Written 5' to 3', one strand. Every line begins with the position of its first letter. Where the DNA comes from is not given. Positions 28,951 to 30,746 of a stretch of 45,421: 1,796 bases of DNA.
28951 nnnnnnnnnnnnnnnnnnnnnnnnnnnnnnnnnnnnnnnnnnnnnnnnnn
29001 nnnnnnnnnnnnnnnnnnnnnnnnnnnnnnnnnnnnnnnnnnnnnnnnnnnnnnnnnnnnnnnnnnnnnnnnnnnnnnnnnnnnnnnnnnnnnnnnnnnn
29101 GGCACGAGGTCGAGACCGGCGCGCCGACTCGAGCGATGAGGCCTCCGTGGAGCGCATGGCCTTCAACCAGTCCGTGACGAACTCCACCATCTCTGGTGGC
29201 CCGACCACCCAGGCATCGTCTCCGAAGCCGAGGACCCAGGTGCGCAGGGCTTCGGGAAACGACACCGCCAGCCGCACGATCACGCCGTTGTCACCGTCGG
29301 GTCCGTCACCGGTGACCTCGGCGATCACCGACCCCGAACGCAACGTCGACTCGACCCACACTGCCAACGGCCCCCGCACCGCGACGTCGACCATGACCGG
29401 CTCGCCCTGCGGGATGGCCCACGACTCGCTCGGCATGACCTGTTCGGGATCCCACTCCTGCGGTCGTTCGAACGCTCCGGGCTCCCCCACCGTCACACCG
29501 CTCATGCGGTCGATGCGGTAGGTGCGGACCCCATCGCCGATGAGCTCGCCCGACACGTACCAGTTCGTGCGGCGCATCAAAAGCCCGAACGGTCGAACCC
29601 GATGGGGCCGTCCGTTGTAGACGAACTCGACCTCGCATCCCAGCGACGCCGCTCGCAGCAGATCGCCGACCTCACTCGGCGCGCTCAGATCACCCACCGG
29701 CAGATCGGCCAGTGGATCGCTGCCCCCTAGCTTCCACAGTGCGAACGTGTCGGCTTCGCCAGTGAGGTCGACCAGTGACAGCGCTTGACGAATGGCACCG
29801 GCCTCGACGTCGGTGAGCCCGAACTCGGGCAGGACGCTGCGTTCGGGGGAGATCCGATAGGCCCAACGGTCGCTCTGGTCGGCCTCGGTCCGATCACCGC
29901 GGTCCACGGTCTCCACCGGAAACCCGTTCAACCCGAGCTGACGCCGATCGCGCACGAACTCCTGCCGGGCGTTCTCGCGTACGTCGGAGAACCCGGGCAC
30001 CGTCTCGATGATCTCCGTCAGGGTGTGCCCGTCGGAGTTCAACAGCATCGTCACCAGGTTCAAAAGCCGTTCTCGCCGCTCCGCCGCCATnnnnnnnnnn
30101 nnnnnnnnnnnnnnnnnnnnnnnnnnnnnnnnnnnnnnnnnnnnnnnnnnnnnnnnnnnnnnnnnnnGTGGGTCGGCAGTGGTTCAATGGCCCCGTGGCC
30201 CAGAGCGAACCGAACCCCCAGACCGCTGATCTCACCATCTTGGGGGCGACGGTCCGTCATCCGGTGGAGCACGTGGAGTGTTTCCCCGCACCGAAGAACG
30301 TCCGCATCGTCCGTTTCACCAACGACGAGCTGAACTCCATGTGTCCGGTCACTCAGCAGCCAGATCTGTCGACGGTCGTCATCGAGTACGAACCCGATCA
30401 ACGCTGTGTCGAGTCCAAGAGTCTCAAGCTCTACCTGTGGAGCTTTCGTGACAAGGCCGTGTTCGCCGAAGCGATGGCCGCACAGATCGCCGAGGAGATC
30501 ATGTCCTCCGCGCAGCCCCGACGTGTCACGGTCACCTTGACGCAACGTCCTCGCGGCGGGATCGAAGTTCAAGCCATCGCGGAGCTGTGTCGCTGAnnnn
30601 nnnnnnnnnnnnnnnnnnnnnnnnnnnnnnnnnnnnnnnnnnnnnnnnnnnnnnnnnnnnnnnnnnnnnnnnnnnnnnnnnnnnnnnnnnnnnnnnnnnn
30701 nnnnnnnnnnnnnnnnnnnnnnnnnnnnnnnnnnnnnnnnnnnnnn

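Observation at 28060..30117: Fused double HTH-WYL-WCX regulator (PafBC-like) located away from any proteasome genes and divergent from queF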

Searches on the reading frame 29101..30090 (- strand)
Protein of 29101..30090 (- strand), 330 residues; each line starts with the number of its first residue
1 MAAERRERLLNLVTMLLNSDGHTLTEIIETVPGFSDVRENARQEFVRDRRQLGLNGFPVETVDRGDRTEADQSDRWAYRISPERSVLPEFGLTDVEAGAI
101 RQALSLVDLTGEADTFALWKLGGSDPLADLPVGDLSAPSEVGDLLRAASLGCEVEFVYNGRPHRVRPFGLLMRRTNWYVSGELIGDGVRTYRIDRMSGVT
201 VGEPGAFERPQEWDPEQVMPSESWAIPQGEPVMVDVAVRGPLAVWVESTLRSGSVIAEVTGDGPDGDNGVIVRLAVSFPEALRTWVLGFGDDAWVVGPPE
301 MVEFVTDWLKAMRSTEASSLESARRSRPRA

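Call 36: search_solved_structures(query=window:29101-30090:-, max_evalue=0.001, show_alignments=3)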
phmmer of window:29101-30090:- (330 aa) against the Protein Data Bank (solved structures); distinct sequences matched with E-value up to 0.001: 8.
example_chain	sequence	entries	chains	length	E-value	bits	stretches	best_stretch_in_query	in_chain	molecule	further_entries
7p5x_AY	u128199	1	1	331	5.1e-12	48.7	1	1-310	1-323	Transcriptional regulator-like protein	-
9fnd_X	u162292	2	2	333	1.2e-11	47.5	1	3-310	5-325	Transcriptional regulator-like protein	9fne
6sj9_A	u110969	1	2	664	1.4e-10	43.9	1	3-310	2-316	Proteasome accessory factor B/C (PafBC)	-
7u02_B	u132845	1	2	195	1.7e-05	27.2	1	159-307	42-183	WYL domain-containing protein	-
7tzv_A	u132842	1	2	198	1.8e-05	27.2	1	159-307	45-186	WYL domain-containing protein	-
9cu3_B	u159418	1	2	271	2.9e-05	26.5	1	158-307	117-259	WYL domain-containing protein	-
9pfq_Q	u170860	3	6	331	3.9e-05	26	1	158-307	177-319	WYL domain-containing protein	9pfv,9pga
8tp8_A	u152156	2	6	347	4.5e-05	25.9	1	158-307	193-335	DeoR-family transcriptional regulator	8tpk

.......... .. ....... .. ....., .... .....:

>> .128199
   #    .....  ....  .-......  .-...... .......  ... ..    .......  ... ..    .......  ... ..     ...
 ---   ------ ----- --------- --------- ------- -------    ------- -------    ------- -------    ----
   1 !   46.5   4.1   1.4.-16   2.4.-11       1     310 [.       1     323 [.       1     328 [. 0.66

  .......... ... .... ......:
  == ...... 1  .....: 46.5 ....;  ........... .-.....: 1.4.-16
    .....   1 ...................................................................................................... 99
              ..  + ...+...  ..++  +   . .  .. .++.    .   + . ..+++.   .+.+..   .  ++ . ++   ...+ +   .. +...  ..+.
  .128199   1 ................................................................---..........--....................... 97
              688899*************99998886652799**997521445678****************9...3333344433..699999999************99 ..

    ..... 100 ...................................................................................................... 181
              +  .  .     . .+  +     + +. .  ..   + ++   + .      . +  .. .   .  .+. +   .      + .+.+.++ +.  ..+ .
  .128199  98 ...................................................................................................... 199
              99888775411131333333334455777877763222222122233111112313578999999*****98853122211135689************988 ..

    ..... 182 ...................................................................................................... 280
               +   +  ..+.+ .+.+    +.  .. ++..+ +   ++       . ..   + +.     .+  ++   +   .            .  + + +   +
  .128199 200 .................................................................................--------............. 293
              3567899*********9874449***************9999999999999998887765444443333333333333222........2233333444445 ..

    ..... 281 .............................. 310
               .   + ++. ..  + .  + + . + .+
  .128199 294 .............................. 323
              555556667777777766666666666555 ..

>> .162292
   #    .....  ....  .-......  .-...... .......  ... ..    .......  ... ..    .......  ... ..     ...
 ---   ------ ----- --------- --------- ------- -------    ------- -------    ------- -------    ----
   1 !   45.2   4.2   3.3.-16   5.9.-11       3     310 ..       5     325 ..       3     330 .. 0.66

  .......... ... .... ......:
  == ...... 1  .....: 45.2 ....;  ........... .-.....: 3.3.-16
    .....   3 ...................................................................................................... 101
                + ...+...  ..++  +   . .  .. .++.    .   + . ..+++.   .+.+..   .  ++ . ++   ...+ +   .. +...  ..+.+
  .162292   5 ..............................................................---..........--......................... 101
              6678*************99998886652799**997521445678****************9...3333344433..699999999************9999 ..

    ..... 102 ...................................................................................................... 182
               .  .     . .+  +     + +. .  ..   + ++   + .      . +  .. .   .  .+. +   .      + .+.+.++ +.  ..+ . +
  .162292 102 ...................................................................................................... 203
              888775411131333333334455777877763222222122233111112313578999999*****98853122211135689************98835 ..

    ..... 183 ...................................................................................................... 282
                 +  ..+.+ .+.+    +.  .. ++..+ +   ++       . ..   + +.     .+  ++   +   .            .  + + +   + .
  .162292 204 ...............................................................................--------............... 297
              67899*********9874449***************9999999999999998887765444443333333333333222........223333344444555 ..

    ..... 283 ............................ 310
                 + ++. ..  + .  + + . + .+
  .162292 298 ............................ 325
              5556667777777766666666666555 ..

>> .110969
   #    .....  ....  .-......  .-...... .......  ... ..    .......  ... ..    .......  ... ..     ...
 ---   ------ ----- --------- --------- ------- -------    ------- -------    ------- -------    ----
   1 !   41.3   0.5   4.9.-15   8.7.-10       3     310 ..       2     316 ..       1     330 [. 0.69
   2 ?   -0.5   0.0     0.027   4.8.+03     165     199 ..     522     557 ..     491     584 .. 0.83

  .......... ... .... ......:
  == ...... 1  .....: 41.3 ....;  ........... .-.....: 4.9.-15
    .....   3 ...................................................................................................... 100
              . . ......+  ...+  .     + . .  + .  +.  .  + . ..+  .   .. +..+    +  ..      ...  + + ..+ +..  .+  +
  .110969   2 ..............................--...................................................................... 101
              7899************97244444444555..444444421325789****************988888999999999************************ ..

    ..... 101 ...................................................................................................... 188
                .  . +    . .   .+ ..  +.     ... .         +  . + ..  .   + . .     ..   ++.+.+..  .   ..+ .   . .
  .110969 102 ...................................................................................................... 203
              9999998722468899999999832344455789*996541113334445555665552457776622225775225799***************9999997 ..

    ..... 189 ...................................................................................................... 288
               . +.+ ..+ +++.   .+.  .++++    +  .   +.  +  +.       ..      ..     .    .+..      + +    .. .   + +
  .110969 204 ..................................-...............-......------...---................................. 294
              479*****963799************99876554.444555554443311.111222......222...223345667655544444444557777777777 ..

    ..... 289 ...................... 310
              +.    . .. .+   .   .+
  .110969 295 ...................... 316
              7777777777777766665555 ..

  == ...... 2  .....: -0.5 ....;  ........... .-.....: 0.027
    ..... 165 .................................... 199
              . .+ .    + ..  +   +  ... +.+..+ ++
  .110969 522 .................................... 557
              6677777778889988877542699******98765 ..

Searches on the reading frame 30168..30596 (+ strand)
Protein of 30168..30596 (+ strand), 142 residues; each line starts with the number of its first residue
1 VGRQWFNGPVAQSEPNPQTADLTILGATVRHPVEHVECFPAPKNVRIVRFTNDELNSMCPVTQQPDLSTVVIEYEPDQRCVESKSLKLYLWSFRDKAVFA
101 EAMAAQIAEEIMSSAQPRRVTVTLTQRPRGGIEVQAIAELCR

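Call 3: search_protein_families(library=pfam, proteins=[window:30168-30596:+], max_evalue=0.01)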
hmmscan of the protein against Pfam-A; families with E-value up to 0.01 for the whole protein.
window:30168-30596:+ (142 aa): 3 families
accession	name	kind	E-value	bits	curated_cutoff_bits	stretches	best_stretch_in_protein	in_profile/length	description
PF14489.11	QueF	-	3.2e-22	79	27.3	1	65-139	1-75/81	QueF-like protein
PF14819.11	QueF_N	-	0.00011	23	25.6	1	70-124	58-111/111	Nitrile reductase, 7-cyano-7-deazaguanine-reductase N-term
PF01227.27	GTP_cyclohydroI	-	0.00085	19.2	27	1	44-125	56-137/179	GTP cyclohydrolase I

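Call 4: search_protein_families(library=ncbifam, proteins=[window:30168-30596:+], max_evalue=0.01)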
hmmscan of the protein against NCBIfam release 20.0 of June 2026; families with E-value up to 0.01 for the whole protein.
window:30168-30596:+ (142 aa): 3 families
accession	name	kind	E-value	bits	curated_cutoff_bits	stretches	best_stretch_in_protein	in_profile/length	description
TIGR03139.1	QueF-II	equivalog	1.1e-30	105.9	86.9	1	37-139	7-111/115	preQ(1) synthase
TIGR03138.1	QueF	equivalog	1e-14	54.8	293.45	1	50-135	173-256/275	NADPH-dependent 7-cyano-7-deazaguanine reductase QueF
NF006825.1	PRK09347.1-2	subfamily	0.00029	20.4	174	1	45-124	57-136/179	GTP cyclohydrolase I FolE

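Call 60: search_protein_families(library=padloc, proteins=[window:30168-30596:+], max_evalue=0.001)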
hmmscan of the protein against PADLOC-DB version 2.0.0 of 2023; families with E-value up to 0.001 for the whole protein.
window:30168-30596:+ (142 aa): 0 families
